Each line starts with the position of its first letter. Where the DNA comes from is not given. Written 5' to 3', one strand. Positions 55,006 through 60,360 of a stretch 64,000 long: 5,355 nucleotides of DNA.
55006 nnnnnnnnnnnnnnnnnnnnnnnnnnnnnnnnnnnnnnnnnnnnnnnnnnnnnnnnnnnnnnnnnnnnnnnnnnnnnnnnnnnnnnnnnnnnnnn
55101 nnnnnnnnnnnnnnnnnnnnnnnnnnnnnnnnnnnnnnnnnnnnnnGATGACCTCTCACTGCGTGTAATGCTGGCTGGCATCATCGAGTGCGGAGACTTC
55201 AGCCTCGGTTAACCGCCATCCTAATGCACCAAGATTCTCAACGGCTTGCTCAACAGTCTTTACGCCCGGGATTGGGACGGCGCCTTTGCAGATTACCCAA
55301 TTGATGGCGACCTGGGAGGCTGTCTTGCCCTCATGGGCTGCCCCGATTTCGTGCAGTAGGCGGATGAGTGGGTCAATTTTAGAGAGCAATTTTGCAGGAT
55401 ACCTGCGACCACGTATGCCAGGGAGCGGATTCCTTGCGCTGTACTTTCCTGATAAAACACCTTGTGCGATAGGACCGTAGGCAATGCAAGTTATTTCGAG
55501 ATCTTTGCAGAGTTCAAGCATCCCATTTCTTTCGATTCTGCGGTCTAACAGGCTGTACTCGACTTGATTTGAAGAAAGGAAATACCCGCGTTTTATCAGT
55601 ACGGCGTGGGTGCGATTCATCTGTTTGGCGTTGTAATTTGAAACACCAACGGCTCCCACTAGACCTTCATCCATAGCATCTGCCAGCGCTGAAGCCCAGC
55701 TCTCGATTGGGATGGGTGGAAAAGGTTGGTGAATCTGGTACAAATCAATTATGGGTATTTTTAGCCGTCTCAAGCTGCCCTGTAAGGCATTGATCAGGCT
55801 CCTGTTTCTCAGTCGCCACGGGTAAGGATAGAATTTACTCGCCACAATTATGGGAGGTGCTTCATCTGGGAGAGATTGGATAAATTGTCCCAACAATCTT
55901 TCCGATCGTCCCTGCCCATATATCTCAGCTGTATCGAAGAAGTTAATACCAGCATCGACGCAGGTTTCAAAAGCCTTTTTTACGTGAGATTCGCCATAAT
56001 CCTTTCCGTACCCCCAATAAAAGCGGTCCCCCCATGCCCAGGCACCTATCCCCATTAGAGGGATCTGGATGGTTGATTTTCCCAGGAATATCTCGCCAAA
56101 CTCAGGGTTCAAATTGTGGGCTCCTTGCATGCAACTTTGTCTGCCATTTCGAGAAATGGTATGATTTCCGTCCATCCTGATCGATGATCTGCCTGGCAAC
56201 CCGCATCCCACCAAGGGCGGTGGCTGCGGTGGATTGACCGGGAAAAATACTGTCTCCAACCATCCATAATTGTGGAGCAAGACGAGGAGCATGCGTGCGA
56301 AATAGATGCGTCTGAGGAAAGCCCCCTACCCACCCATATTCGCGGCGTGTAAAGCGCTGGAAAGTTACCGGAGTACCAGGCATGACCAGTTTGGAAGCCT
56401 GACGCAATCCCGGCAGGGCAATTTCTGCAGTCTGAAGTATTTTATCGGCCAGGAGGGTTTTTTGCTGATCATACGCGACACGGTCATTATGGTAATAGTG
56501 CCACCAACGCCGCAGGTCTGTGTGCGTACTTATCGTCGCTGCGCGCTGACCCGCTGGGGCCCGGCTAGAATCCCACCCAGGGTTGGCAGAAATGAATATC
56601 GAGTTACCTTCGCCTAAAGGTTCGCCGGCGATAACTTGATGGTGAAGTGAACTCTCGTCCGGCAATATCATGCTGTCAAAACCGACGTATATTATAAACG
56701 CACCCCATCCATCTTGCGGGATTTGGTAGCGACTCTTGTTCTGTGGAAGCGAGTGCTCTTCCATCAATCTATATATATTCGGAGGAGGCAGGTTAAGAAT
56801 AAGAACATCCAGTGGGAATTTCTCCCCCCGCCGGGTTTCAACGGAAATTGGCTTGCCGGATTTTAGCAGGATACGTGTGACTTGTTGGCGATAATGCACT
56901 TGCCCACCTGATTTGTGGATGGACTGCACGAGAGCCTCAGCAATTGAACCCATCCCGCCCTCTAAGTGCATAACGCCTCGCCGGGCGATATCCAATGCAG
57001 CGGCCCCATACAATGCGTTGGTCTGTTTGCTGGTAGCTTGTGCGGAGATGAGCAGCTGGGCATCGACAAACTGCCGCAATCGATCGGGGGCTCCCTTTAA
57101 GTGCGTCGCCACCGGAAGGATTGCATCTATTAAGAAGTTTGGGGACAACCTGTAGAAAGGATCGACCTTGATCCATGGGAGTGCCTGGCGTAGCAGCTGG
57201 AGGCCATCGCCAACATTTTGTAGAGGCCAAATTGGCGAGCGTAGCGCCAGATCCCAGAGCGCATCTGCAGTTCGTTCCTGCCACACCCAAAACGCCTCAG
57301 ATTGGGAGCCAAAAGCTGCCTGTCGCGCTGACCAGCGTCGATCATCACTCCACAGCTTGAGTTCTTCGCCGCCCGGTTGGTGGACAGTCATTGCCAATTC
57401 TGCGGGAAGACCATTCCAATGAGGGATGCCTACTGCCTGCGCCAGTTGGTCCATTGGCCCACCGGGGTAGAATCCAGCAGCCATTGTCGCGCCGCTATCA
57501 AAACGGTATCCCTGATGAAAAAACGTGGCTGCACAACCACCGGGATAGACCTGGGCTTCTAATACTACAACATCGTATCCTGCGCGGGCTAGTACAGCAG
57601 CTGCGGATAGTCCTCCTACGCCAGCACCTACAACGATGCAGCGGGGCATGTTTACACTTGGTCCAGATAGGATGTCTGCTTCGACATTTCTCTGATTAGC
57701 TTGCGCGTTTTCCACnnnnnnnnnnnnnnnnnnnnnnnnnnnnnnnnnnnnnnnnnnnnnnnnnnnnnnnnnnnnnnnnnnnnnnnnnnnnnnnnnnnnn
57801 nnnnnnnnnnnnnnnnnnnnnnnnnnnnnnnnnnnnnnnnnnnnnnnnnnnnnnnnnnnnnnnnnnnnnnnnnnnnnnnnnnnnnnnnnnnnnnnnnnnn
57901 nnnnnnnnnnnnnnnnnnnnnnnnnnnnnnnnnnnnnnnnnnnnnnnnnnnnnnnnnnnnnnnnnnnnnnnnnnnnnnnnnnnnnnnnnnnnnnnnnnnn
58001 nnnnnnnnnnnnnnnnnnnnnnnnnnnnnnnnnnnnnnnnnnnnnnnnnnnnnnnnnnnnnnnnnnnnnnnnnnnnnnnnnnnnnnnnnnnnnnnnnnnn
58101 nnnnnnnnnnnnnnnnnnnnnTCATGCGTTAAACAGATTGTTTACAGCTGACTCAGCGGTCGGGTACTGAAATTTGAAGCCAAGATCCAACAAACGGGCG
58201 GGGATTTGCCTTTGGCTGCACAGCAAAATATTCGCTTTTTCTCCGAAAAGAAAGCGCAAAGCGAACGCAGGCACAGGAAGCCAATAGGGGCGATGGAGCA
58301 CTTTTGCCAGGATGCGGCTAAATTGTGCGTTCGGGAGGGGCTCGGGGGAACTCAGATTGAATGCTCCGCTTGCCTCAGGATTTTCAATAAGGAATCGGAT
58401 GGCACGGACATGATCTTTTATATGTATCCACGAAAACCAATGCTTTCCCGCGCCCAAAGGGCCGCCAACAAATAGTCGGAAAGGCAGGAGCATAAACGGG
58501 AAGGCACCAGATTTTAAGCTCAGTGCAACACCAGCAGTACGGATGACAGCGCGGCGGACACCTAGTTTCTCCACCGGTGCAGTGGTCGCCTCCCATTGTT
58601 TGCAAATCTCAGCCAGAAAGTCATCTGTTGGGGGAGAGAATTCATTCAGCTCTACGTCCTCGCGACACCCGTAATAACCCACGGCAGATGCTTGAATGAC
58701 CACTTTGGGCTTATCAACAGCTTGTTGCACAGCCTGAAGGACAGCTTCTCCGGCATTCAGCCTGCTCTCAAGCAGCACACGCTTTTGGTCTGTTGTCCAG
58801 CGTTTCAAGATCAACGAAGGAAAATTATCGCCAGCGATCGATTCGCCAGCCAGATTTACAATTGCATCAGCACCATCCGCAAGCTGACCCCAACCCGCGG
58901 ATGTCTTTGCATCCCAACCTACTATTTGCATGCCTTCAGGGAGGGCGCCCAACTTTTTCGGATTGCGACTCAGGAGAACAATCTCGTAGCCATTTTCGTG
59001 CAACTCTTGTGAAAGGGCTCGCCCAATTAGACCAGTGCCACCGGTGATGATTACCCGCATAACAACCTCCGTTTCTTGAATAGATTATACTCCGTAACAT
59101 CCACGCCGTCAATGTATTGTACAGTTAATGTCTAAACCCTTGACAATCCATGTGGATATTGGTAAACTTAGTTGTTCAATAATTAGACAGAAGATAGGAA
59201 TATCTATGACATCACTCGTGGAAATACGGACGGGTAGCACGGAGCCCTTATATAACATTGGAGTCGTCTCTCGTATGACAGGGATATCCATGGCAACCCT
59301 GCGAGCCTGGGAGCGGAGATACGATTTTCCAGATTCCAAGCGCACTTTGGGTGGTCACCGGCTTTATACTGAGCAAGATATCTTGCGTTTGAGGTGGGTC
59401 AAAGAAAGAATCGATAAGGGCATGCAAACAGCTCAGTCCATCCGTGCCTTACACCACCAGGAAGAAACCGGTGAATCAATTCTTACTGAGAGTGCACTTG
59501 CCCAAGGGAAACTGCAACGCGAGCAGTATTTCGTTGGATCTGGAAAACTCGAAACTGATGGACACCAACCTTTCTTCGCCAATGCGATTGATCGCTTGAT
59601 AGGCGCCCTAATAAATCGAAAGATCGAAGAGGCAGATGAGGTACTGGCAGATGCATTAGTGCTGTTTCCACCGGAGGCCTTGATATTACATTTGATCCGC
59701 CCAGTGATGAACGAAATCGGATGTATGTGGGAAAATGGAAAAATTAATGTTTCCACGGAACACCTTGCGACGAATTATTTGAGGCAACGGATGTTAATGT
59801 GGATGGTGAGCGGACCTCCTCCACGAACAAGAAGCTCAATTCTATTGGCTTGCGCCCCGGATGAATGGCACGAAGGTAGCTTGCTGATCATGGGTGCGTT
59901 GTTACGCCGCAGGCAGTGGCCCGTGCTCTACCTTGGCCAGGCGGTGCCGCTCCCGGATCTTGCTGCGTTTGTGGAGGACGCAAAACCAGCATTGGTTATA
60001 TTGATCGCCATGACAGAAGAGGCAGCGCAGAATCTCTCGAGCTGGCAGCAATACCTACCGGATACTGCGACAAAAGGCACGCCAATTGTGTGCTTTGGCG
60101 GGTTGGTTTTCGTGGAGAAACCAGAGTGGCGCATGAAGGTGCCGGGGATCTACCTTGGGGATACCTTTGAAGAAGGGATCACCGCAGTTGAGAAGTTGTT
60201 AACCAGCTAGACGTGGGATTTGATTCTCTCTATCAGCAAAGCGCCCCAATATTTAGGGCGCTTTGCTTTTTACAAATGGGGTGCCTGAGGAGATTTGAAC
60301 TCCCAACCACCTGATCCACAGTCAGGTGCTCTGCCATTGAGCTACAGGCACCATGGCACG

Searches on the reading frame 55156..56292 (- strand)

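Call 70: search_protein_families(library=pfam, proteins=[window:55156-56292:-], max_evalue=0.00001)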
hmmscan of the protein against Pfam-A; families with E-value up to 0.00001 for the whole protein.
window:55156-56292:- (378 aa): 1 family
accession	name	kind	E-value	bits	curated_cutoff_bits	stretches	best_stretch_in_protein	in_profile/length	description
PF00248.27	Aldo_ket_red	-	1.8e-62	211.5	24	1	80-372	2-289/291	Aldo/keto reductase family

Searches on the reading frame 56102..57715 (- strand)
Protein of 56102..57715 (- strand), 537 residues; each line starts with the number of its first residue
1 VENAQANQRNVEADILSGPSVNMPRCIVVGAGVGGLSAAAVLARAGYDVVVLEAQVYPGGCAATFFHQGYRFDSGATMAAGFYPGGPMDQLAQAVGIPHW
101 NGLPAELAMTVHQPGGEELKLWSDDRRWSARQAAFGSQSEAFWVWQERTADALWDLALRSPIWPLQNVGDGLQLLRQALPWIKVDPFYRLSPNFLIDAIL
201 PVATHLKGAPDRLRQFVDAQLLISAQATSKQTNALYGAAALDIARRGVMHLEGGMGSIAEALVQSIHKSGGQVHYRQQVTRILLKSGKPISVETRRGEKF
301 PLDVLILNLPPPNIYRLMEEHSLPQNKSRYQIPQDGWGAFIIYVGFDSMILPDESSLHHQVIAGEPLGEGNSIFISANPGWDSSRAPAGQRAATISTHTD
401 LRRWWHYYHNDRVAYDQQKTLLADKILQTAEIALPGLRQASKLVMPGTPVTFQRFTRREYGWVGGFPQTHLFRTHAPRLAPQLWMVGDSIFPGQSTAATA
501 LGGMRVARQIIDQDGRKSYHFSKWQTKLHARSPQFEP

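Call 70: search_protein_families(library=pfam, proteins=[window:56102-57715:-], max_evalue=0.00001)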
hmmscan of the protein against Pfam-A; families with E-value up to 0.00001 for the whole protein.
window:56102-57715:- (537 aa): 4 families
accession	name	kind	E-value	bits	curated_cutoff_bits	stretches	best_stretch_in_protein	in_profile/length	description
PF01593.30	Amino_oxidase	-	4.1e-22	79.5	19.8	1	34-392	2-331/443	Flavin containing amine oxidoreductase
PF13450.12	NAD_binding_8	-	2.9e-14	53.5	21.9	1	28-84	1-57/68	NAD(P)-binding Rossmann-like domain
PF01266.30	DAO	-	1.2e-11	45.2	27.9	1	26-300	2-193/353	FAD dependent oxidoreductase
PF01946.23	Thi4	-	9.6e-06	25.4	26.2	0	26-62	20-57/235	Thi4 family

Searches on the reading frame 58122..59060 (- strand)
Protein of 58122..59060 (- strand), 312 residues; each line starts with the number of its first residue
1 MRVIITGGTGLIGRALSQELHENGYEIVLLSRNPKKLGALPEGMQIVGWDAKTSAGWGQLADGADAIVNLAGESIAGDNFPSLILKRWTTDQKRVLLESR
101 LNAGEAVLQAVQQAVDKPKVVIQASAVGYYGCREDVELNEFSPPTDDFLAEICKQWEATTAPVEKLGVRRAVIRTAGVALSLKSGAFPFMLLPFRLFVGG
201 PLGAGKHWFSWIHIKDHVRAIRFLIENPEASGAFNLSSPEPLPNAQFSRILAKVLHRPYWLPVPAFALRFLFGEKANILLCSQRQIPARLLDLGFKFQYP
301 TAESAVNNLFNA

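Call 70: search_protein_families(library=pfam, proteins=[window:58122-59060:-], max_evalue=0.00001)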
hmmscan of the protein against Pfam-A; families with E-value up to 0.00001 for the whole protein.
window:58122-59060:- (312 aa): 4 families
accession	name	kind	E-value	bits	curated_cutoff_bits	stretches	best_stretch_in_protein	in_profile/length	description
PF08338.16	DUF1731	-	3.1e-18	65.6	27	1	263-309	1-47/47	Domain of unknown function (DUF1731)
PF01370.27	Epimerase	-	1e-17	64.8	20.9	1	3-136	1-125/240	NAD dependent epimerase/dehydratase family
PF13460.12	NAD_binding_10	-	7.3e-09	36.2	27.2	1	7-128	1-100/184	NAD(P)H-binding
PF16363.11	GDP_Man_Dehyd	-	1.6e-06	28.3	27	0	4-140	1-143/332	GDP-mannose 4,6 dehydratase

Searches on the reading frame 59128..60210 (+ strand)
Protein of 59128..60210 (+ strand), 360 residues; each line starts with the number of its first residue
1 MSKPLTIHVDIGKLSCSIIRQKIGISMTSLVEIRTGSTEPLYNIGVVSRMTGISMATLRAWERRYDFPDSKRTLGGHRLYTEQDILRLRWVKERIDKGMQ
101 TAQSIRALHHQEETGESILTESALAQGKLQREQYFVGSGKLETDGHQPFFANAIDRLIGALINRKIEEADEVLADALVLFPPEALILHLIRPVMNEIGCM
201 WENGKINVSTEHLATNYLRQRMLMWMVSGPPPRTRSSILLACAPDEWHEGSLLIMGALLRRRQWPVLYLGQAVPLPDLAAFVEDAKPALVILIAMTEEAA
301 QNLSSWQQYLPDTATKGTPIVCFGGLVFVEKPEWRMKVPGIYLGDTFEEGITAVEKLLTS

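Call 70: search_protein_families(library=pfam, proteins=[window:59128-60210:+], max_evalue=0.00001)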
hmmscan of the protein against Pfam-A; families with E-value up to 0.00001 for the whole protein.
window:59128-60210:+ (360 aa): 4 families
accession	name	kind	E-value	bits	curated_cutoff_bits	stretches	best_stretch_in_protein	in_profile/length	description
PF13411.12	MerR_1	-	1.1e-13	51.5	21.6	1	42-107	1-65/69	MerR HTH family regulatory protein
PF02607.22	B12-binding_2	-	2.7e-13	50.4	23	1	154-222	2-70/74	B12 binding domain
PF00376.29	MerR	-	3.9e-09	36.6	28.2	1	43-80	1-38/38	MerR family regulatory protein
PF02310.24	B12-binding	-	1.1e-06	28.9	32.1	1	237-342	2-106/121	B12 binding domain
